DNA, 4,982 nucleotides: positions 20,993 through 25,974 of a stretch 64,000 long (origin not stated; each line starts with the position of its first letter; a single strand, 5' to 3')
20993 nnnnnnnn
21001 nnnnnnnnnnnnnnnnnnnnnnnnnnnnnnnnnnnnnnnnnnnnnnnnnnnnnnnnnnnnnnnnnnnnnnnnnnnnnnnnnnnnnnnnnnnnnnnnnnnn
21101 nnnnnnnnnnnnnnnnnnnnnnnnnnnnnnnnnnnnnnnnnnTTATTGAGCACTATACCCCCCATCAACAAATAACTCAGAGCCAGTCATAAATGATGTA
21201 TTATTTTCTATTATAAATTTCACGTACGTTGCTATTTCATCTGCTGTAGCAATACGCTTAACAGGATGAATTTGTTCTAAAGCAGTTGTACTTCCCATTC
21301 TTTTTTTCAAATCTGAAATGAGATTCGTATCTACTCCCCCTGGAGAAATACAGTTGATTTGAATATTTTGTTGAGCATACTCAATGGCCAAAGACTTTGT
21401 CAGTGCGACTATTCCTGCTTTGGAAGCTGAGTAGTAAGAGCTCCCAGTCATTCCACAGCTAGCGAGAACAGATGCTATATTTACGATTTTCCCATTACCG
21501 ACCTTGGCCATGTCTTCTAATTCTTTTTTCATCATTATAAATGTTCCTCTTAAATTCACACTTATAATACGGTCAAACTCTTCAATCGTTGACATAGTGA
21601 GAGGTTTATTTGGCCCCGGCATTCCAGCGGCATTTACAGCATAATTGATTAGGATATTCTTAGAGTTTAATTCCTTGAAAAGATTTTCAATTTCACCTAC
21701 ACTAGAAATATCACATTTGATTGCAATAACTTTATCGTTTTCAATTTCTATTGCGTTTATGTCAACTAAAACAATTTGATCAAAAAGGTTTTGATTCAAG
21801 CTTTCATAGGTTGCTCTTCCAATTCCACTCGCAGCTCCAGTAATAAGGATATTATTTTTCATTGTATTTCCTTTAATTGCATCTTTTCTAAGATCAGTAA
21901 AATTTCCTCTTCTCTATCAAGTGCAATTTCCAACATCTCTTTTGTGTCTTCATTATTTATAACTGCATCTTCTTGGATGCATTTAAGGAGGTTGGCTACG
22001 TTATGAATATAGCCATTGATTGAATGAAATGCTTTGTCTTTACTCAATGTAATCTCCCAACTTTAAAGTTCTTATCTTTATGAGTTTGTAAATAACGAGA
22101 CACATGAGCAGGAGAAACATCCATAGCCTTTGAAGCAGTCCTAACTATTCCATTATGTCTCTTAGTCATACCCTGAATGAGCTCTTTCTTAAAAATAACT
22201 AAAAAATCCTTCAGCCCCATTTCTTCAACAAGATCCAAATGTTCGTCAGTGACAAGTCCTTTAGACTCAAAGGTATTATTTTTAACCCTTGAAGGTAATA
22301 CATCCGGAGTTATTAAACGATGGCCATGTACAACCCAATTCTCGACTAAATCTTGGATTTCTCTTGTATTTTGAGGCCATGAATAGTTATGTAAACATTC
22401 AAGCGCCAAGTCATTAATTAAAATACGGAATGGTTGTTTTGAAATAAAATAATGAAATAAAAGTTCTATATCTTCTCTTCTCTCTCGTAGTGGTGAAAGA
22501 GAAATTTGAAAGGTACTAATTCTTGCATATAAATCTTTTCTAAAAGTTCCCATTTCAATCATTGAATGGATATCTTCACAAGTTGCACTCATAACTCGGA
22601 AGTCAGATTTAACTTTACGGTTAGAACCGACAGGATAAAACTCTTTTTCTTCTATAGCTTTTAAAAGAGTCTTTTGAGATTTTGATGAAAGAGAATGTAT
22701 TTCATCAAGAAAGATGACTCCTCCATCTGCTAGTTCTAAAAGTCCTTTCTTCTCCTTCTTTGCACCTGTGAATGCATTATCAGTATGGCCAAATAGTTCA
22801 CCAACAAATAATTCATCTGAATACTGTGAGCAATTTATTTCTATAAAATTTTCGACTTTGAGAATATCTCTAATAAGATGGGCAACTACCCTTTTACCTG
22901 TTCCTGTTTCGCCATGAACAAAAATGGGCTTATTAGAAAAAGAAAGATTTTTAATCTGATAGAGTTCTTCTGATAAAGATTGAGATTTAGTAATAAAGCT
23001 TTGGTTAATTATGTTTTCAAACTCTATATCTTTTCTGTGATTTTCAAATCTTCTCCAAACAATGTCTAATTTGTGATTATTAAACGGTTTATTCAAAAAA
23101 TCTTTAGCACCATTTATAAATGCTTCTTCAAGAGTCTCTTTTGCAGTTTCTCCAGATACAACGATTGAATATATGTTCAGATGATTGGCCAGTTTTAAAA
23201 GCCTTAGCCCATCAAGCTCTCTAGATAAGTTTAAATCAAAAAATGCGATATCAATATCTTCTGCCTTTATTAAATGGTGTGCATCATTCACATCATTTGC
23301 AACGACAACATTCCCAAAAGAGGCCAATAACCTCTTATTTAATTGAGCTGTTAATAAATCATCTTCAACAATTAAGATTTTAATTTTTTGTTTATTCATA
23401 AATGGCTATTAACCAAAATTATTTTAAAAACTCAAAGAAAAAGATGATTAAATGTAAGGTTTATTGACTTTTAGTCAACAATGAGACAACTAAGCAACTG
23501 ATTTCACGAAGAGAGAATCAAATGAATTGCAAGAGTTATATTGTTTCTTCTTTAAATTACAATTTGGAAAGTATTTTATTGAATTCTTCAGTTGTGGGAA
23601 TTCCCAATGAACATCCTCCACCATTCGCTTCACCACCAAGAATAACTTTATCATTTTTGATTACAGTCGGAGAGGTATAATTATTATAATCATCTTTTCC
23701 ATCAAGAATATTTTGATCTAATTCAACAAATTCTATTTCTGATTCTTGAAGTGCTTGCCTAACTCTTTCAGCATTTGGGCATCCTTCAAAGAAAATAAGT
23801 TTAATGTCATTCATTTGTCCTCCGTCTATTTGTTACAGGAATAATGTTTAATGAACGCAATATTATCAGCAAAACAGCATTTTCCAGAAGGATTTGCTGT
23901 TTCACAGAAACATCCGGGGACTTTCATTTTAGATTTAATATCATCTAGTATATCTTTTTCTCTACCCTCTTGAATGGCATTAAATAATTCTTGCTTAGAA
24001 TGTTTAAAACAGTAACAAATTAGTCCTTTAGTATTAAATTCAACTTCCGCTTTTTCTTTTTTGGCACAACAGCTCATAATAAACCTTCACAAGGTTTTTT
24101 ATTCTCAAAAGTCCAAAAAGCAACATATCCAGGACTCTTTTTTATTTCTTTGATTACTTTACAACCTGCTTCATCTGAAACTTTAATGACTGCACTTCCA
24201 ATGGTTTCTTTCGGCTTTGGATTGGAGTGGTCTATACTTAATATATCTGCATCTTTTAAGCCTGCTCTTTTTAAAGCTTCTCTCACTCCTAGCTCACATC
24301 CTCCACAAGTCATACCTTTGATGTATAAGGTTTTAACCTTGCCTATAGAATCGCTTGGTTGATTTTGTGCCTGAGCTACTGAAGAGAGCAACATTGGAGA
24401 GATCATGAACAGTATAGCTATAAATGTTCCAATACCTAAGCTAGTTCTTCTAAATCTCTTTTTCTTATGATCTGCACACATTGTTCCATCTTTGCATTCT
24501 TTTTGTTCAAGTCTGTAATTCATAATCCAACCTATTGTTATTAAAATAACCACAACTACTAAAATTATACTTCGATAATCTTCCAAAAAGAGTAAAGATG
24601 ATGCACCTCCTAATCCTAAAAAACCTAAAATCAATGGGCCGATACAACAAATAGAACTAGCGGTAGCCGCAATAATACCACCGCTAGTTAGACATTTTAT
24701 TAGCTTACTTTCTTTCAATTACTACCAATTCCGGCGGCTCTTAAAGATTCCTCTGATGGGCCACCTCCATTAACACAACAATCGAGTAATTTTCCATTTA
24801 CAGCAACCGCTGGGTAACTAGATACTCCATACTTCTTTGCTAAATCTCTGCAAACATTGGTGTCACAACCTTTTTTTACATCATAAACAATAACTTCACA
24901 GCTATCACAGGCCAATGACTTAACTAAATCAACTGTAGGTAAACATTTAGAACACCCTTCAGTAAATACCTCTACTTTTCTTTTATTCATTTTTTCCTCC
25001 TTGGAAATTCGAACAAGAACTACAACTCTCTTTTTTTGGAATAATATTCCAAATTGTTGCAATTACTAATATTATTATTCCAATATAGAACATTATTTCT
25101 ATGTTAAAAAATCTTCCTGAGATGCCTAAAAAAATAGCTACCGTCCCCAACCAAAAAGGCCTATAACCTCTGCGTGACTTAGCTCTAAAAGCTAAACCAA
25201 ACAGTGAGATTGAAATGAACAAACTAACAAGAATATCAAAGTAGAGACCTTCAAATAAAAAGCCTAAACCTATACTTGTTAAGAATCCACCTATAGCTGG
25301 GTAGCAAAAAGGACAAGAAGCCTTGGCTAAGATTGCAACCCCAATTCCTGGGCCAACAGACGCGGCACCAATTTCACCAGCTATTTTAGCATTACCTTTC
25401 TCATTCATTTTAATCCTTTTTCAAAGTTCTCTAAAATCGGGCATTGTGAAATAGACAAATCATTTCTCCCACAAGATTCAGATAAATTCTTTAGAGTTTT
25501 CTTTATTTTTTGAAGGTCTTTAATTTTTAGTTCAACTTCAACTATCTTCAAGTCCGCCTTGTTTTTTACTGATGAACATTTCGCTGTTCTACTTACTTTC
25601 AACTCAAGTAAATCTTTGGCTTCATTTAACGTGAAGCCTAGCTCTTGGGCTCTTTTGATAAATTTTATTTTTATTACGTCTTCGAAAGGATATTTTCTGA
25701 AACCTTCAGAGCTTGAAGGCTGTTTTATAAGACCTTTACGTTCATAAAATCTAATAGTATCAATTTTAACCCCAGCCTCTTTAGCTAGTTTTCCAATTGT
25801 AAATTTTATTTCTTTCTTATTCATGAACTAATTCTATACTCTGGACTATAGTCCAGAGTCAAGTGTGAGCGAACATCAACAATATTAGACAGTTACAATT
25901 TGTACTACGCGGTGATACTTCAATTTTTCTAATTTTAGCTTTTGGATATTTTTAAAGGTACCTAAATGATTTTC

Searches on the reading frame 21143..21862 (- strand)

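Call 71: search_protein_families(library=pfam, proteins=[window:21143-21862:-], max_evalue=0.001)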
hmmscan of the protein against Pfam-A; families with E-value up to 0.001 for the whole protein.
window:21143-21862:- (239 aa): 4 families
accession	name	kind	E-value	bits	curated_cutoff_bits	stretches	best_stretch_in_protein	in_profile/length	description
PF13561.12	adh_short_C2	-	6.5e-50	170.3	27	1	9-237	1-236/236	Enoyl-(Acyl carrier protein) reductase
PF00106.31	adh_short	-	7e-41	140.3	26.6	1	4-187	2-192/195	short chain dehydrogenase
PF08659.16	KR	-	4e-08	33.8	22.6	1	5-155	3-160/180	KR domain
PF23441.1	SDR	-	1.4e-05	25.1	27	1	48-197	66-215/258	SDR-like rossmann domain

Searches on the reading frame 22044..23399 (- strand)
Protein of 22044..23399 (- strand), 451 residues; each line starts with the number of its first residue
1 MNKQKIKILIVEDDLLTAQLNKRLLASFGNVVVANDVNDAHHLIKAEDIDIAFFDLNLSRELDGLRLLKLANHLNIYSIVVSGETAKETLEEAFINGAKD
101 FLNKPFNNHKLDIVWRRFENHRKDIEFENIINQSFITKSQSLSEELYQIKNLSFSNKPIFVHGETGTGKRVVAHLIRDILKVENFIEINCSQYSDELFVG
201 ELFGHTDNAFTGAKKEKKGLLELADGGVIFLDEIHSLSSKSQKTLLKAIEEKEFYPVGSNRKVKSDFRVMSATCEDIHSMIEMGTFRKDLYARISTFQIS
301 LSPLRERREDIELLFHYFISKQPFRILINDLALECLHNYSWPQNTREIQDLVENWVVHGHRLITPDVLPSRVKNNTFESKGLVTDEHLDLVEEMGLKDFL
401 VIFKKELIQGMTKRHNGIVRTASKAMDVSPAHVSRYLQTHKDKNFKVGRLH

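Call 71: search_protein_families(library=pfam, proteins=[window:22044-23399:-], max_evalue=0.001)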
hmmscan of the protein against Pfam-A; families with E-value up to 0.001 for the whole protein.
window:22044-23399:- (451 aa): 11 families
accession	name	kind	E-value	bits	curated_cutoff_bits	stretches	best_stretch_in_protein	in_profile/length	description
PF00158.32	Sigma54_activat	-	1.2e-51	175.2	20.2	1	136-299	2-167/168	Sigma-54 interaction domain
PF14532.12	Sigma54_activ_2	-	6.5e-19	69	25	1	139-304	4-138/138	Sigma-54 interaction domain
PF00072.30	Response_reg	-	2.1e-15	57.3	30.2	1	8-111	1-106/111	Response regulator receiver domain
PF25601.1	AAA_lid_14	-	8.2e-12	45.2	27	1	305-378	1-80/87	AAA+ ATPase lid domain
PF00004.35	AAA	-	3.6e-10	40.8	21.2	1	160-255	2-98/131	ATPase family associated with various cellular activities (AAA)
PF07728.20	AAA_5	-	4.1e-10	40.2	22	1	159-271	2-119/139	AAA domain (dynein-related subfamily)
PF01078.27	Mg_chelatase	-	0.00013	21.8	20.3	0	208-260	88-141/207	Magnesium chelatase, subunit ChlI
PF07724.20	AAA_2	-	0.00026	21.5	27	1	159-253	6-103/166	AAA domain (Cdc48 subfamily)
PF07726.17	AAA_3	-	0.00056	20.2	27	0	160-273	3-109/131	ATPase family associated with various cellular activities (AAA)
PF13173.12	AAA_14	-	0.0006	20.3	27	0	156-265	2-104/129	AAA domain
PF20030.5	bpMoxR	-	0.0006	19.4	27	0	145-261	22-133/205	MoxR domain in the MoxR-vWA-beta-propeller ternary systems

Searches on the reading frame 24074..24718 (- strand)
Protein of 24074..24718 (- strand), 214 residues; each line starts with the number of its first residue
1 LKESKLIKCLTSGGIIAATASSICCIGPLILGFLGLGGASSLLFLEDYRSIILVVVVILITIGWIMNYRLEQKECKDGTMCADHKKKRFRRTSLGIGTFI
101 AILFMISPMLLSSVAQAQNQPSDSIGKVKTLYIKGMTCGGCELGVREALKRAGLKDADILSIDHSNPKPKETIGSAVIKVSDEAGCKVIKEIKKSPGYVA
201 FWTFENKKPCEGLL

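Call 71: search_protein_families(library=pfam, proteins=[window:24074-24718:-], max_evalue=0.001)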
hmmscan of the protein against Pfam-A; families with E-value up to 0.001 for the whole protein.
window:24074-24718:- (214 aa): 1 family
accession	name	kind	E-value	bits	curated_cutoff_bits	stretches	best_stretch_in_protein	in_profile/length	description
PF02411.20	MerT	-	1.8e-13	51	32.9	1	9-107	9-108/116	MerT mercuric transport protein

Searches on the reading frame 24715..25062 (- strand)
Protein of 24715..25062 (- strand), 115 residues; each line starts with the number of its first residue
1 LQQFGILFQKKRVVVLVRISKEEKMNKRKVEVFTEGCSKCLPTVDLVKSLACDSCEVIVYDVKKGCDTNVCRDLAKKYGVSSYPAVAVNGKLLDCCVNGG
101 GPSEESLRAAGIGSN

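Call 71: search_protein_families(library=pfam, proteins=[window:24715-25062:-], max_evalue=0.001)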
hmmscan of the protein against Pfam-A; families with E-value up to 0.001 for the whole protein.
window:24715-25062:- (115 aa): 1 family
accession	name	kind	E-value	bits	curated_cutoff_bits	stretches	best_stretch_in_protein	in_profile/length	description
PF13192.12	Thioredoxin_3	-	4.2e-07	30.3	24.8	1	29-108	2-72/76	Thioredoxin domain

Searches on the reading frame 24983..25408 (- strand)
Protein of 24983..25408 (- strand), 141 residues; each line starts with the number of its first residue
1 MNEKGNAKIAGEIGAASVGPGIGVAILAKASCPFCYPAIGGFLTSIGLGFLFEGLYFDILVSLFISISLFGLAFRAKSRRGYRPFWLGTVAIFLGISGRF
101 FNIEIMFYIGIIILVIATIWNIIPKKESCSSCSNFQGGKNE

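Call 71: search_protein_families(library=pfam, proteins=[window:24983-25408:-], max_evalue=0.001)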
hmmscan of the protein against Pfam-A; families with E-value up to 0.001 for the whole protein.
window:24983-25408:- (141 aa): 1 family
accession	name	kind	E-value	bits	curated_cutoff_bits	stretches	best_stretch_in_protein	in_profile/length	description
PF03203.19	MerC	-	6.1e-12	46.5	27.6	1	21-122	4-107/108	MerC mercury resistance protein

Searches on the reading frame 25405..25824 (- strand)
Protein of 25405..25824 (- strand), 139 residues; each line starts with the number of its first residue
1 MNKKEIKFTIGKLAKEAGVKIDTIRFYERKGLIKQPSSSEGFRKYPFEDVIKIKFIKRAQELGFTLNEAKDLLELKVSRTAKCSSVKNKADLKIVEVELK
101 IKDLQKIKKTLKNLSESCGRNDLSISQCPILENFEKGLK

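Call 71: search_protein_families(library=pfam, proteins=[window:25405-25824:-], max_evalue=0.001)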
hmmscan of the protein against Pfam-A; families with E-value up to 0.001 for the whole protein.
window:25405-25824:- (139 aa): 3 families
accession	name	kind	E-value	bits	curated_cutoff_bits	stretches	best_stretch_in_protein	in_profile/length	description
PF13411.12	MerR_1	-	2.2e-18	66.5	21.6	1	8-74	1-67/69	MerR HTH family regulatory protein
PF09278.17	MerR-DNA-bind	-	3.9e-16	59.9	25.4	1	52-113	3-64/65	MerR, DNA binding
PF00376.29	MerR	-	1.8e-11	44.1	28.2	1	9-45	1-38/38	MerR family regulatory protein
